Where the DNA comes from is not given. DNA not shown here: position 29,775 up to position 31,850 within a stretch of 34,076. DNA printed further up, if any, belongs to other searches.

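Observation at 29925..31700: Small Rab/Ras-like GTPase fused to an apparently degenerate M20 metallopeptidase domain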

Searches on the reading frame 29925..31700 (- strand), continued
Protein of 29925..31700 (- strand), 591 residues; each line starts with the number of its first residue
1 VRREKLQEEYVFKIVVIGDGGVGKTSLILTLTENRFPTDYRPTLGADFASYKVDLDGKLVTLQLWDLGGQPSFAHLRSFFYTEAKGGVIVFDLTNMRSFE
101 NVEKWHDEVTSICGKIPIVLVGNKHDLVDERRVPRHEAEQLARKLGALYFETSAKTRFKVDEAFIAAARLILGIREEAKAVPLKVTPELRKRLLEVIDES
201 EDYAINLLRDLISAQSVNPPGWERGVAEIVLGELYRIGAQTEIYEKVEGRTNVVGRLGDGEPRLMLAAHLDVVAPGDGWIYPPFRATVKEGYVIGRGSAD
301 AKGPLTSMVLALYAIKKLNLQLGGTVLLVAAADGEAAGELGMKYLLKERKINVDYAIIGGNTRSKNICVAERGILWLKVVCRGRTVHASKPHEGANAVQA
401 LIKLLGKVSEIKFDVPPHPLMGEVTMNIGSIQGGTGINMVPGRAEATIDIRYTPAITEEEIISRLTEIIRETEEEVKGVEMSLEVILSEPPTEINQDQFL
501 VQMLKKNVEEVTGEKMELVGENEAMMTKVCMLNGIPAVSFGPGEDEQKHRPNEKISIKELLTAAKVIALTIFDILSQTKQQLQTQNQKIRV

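Call 16: find_encoding_contigs(protein=P0007, flank=8000, max_places=2)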
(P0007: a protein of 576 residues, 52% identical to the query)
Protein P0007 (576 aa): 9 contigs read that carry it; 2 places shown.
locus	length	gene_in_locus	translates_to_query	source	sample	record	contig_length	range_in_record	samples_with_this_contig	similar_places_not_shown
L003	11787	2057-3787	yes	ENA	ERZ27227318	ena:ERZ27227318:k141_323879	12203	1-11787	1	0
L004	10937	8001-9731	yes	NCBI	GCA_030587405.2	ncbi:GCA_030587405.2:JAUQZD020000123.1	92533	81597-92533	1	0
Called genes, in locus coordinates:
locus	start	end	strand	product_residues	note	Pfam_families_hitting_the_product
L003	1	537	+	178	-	?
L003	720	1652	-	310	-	PF01266:DAO (faint), PF03486:HI0933_like (faint), PF07992:Pyr_redox_2, PF13434:Lys_Orn_oxgnase (faint), PF13738:Pyr_redox_3, PF00070:Pyr_redox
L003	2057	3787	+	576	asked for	PF00025:Arf, PF00071:Ras, PF08477:Roc, PF04389:Peptidase_M28 (weak), PF01546:Peptidase_M20, PF07687:M20_dimer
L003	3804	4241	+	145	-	PF01402:RHH_1 (weak), PF08753:NikR_C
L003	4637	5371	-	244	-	-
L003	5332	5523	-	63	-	-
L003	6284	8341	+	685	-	PF12128:DUF3584 (faint)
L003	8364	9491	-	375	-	PF04055:Radical_SAM, PF19288:CofH_C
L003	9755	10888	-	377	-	PF04055:Radical_SAM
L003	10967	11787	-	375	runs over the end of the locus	PF01817:CM_2, PF00800:PDT, PF01842:ACT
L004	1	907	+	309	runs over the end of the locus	-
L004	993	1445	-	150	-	-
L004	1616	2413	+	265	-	PF00142:Fer4_NifH (faint), PF01656:CbiA, PF02374:ArsA_ATPase, PF10609:ParA (weak), PF13614:AAA_31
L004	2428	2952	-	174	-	PF23100:DUF2096_N, PF16574:CEP209_CC5 (faint)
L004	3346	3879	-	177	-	PF02572:CobA_CobO_BtuR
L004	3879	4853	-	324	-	PF03308:MeaB, PF02492:cobW (faint), PF01656:CbiA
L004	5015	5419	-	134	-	PF00293:NUDIX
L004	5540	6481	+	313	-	PF00890:FAD_binding_2, PF01266:DAO (weak), PF01946:Thi4 (weak), PF03486:HI0933_like (weak), PF07992:Pyr_redox_2, PF13450:NAD_binding_8, PF13738:Pyr_redox_3, PF00070:Pyr_redox, +8 more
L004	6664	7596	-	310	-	PF01266:DAO (faint), PF03486:HI0933_like (faint), PF07992:Pyr_redox_2, PF13434:Lys_Orn_oxgnase (faint), PF13738:Pyr_redox_3, PF00070:Pyr_redox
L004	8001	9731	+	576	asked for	PF00025:Arf, PF00071:Ras, PF08477:Roc, PF04389:Peptidase_M28 (weak), PF01546:Peptidase_M20, PF07687:M20_dimer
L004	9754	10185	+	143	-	PF01402:RHH_1 (weak), PF08753:NikR_C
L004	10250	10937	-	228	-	?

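Call 17: find_encoding_contigs(protein=P0001, flank=10000, max_places=1)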
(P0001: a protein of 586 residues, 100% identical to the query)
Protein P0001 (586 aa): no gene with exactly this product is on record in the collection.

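Call 18: find_encoding_contigs(protein=P0006, flank=8000, max_places=1)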
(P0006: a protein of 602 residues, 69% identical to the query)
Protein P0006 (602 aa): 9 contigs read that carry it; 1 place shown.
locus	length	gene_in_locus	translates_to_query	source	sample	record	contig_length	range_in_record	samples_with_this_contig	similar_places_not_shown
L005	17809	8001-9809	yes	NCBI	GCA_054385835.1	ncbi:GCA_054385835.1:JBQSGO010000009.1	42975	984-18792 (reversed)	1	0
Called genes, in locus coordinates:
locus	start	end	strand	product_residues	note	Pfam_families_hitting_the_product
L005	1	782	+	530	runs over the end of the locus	PF00682:HMGL-like, PF22617:HCS_D2, PF08502:LeuA_dimer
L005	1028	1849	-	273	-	PF00573:Ribosomal_L4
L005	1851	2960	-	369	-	PF00297:Ribosomal_L3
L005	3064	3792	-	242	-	PF00181:Ribosomal_L2_N, PF03947:Ribosomal_L2_C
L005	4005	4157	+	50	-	-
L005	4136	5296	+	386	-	PF27234:MJ0013, PF01385:OrfB_IS605, PF07282:Cas12f1-like_TNB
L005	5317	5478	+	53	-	-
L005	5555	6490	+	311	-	PF00890:FAD_binding_2 (faint), PF01134:GIDA (faint), PF01266:DAO (faint), PF07992:Pyr_redox_2, PF12831:FAD_oxidored, PF13450:NAD_binding_8 (weak), PF13738:Pyr_redox_3, PF00070:Pyr_redox, +2 more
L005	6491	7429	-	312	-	PF00890:FAD_binding_2 (weak), PF01946:Thi4 (weak), PF03486:HI0933_like (weak), PF07992:Pyr_redox_2, PF12831:FAD_oxidored, PF13450:NAD_binding_8 (weak), PF13738:Pyr_redox_3, PF00070:Pyr_redox, +5 more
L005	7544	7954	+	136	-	PF00293:NUDIX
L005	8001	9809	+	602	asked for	PF00025:Arf, PF00071:Ras, PF08477:Roc, PF01546:Peptidase_M20, PF07687:M20_dimer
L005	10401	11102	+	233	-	PF00455:DeoRC (weak), PF06026:Rib_5-P_isom_A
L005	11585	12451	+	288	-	PF01026:TatD_DNase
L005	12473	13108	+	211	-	PF01336:tRNA_anti-codon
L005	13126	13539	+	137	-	PF01873:eIF-5_eIF-2B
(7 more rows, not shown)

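Call 19: find_encoding_contigs(protein=P0014, flank=8000, max_places=1)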
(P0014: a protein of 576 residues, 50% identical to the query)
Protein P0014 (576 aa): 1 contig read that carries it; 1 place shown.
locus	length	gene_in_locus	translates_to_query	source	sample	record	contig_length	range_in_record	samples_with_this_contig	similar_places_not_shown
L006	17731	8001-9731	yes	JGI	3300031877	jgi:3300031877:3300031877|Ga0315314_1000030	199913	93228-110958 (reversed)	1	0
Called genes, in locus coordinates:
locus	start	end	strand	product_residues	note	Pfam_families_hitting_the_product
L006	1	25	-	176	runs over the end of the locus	PF02572:CobA_CobO_BtuR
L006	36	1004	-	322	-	PF03308:MeaB, PF02492:cobW (faint), PF01656:CbiA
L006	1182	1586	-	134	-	PF00293:NUDIX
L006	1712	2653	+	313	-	PF00890:FAD_binding_2, PF01946:Thi4, PF07992:Pyr_redox_2, PF12831:FAD_oxidored, PF13450:NAD_binding_8, PF01266:DAO, PF13738:Pyr_redox_3, PF00070:Pyr_redox, +9 more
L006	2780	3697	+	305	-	PF09176:Mpt_N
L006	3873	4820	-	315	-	PF00890:FAD_binding_2 (faint), PF01266:DAO (faint), PF01494:FAD_binding_3 (faint), PF03486:HI0933_like (faint), PF07992:Pyr_redox_2, PF12831:FAD_oxidored (weak), PF13738:Pyr_redox_3, PF00070:Pyr_redox, +2 more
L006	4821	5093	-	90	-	-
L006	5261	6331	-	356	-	PF01757:Acyl_transf_3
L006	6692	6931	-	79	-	-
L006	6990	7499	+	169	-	-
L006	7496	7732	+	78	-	PF02985:HEAT (faint), PF13513:HEAT_EZ (faint), PF13646:HEAT_2, PF03130:HEAT_PBS (weak)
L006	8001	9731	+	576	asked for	PF00025:Arf, PF00071:Ras, PF08477:Roc, PF01546:Peptidase_M20, PF07687:M20_dimer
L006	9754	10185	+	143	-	PF01402:RHH_1 (weak), PF08753:NikR_C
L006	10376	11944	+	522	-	PF18490:tRNA_bind_4, PF00587:tRNA-synt_2b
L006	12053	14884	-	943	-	PF00133:tRNA-synt_1, PF09334:tRNA-synt_1g, PF01406:tRNA-synt_1e (weak), PF08264:Anticodon_1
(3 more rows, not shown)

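Call 20: find_encoding_contigs(protein=P0005, flank=8000, max_places=1)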
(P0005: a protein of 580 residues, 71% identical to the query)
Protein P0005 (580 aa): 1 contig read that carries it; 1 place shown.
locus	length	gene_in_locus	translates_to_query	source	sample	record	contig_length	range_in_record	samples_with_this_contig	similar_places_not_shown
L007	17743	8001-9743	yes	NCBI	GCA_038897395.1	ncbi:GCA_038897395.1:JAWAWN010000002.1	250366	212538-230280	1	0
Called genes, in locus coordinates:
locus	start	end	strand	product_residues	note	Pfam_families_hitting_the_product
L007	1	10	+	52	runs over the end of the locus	PF12760:Zn_ribbon_IS1595 (faint)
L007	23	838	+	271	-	PF09335:VTT_dom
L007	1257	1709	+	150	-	PF01092:Ribosomal_S6e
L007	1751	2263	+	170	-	PF01927:Mut7-C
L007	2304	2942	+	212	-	PF01871:AMMECR1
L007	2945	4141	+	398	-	PF13528:Glyco_trans_1_3 (faint), PF00201:UDPGT, PF04101:Glyco_tran_28_C, PF06722:EryCIII-like_C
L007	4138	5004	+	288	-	PF02749:QRPTase_N, PF01729:QRPTase_C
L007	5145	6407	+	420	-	PF00753:Lactamase_B, PF23023:Anti-Pycsar_Apyc1, PF12706:Lactamase_B_2, PF16661:Lactamase_B_6, PF10996:Beta-Casp, PF07521:RMMBL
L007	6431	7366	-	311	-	PF00890:FAD_binding_2 (weak), PF01946:Thi4 (weak), PF07992:Pyr_redox_2, PF12831:FAD_oxidored (weak), PF13450:NAD_binding_8 (weak), PF13738:Pyr_redox_3, PF13434:Lys_Orn_oxgnase (weak), PF00070:Pyr_redox, +4 more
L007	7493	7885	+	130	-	PF00293:NUDIX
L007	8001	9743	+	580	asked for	PF00025:Arf, PF00071:Ras, PF01926:MMR_HSR1 (faint), PF08477:Roc, PF01546:Peptidase_M20, PF07687:M20_dimer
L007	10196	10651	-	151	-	PF12172:zf-ChsH2, PF01796:OB_ChsH2_C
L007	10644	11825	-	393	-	PF00108:Thiolase_N, PF02803:Thiolase_C (faint), PF22691:Thiolase_C_1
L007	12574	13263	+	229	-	PF00455:DeoRC (faint), PF06026:Rib_5-P_isom_A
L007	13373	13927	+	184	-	PF00025:Arf, PF00071:Ras, PF08477:Roc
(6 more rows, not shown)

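Call 21: search_protein_representatives(alignment_id=A2)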
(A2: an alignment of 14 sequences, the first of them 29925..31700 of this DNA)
Query: 14 sequences, 576 profile positions. Proteins with E-value up to 0.001 (for the whole library): 135884; up to 1e-10: 66750; up to 1e-30: 7392. The best 150 are listed.
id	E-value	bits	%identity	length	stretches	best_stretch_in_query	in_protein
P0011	0.0e+00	1089.5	-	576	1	1-576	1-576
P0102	1.1e-138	479.6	-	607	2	182-576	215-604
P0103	3.7e-127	441.6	-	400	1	184-569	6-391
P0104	3.6e-123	428.4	-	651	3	5-170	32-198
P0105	5.1e-113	394.9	-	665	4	10-160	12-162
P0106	1.9e-105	369.9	-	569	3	11-176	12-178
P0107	5.5e-105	368.4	-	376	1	204-568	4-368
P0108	1.8e-99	350.2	-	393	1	199-570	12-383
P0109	3.2e-99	349.3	-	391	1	191-575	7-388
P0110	1.4e-98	347.2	-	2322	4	5-186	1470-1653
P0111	2.7e-98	346.3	-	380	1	205-575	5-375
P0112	5.2e-98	345.3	-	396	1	189-575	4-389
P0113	1.3e-93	330.8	-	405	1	198-572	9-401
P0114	2.4e-93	329.9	-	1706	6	8-163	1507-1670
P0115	3.2e-93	329.5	-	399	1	196-567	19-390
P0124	3.5e-90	319.5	-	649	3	4-195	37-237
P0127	8.8e-90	318.2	-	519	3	9-207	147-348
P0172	4.4e-78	279.5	-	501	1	181-575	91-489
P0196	6.8e-75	269.0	-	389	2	4-169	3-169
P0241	2.0e-71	257.5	-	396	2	9-207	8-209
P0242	2.1e-71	257.5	-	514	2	9-174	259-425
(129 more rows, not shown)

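Call 22: predict_structure(alignment_id=A1)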
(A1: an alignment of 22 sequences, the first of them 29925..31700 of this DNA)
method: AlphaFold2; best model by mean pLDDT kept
length: 591 residues; sequences in the alignment: 22
mean_pLDDT: 83.6   pTM: 0.68
mean pLDDT of the five models: 83.6, 81.4, 80.5, 78.8, 78.8
residues with pLDDT >= 90: 318; 70-90: 176; 50-70: 50; < 50: 47
segments of 3 or more residues with pLDDT < 50: 1-5, 35-47, 70-76, 175-183, 579-591
pLDDT, mean of each block of 10 residues (from residue 1): 54 77 60 48 46 78 66 49 79 86 86 82 73 79 83 72 82 53 66 95 96 90 90 75 89 87 95 93 95 95 97 86 90 87 94 95 94 95 94 94 95 91 93 90 96 94 95 94 94 94 96 93 84 95 92 96 98 73 34 33
secondary structure, 60 per line:
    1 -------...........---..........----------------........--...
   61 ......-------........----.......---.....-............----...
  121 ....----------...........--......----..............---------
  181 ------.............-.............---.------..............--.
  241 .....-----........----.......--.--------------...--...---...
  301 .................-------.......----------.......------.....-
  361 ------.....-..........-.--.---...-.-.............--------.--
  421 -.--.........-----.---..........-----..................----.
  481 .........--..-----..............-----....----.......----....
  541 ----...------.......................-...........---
elements in order: E8-18 H22-31 E48-55 E58-66 H74-81 E86-92 H96-100 H102-113 E118-124 H135-145 E148-153 H158-171 H187-199 H201-213 H224-237 E240-245 E251-258 E263-269 E287-289 E292-294 H298-317 E325-331 H342-348 E355-359 E367-371 E373-382 H397-409 E425-433 E443-452 H458-475 E480-489 H499-512 E518-521 H526-532 E537-540 E554-556 H557-576 H578-588
